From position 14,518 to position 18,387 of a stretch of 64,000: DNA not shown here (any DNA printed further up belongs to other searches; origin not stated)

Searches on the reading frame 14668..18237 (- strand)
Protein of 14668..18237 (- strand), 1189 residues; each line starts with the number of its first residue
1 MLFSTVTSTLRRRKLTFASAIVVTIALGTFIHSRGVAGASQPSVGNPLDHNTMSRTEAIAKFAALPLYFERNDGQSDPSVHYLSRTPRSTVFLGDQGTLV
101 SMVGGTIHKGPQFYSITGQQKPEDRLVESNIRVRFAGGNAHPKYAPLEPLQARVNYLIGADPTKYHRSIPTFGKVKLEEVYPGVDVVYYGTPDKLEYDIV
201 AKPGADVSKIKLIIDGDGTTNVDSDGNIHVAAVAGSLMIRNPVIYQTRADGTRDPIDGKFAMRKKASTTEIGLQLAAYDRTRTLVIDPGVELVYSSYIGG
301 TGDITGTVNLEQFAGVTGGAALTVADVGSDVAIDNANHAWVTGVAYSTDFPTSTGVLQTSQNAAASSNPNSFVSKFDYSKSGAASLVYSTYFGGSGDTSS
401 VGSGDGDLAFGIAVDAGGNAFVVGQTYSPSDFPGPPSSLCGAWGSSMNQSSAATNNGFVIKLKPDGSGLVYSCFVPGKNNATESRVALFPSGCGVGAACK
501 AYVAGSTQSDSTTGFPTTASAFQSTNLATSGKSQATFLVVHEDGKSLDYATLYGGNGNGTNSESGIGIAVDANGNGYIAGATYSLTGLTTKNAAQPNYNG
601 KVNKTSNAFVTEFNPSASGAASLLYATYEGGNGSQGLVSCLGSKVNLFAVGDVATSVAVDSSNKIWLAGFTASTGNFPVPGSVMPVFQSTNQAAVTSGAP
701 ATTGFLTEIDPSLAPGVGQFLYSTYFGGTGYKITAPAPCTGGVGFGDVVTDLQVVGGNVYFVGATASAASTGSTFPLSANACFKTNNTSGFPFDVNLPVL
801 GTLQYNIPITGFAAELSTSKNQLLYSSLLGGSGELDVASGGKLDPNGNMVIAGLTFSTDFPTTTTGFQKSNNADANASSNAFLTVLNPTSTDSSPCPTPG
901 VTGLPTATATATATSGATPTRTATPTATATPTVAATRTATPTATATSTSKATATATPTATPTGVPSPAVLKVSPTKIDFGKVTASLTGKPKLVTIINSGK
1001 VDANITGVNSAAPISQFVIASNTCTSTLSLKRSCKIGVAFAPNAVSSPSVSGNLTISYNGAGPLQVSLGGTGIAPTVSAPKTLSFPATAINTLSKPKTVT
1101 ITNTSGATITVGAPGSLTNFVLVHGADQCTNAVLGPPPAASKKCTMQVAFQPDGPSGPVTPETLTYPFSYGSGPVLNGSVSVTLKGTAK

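Call 5: search_protein_families(library=pfam, proteins=[window:14668-18237:-], max_evalue=1)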
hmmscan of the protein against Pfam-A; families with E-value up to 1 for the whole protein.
window:14668-18237:- (1189 aa): 3 families
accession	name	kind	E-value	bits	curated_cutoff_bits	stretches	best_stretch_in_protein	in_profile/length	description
PF25778.1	DUF7948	-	7.4e-50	170.4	27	1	69-288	1-213/214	Domain of unknown function (DUF7948)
PF22544.2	HYDIN_VesB_CFA65-like_Ig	-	9.6e-07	29.4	25.5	1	968-1063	1-91/100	HYDIN/CFA65/VesB-like, Ig-like domain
PF22073.2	Cep192_D4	-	0.0099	16.5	35.5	1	970-1059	4-95/112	Cep192 domain 4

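Call 6: search_protein_families(library=ncbifam, proteins=[window:14668-18237:-], max_evalue=1)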
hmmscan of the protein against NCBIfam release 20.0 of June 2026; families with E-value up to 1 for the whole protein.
window:14668-18237:- (1189 aa): 1 family
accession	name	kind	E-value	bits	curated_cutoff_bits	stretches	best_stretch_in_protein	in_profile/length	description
NF008975.0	PRK12323.1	equivalog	0.038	12.7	875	1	809-973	317-470/709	DNA polymerase III subunit gamma/tau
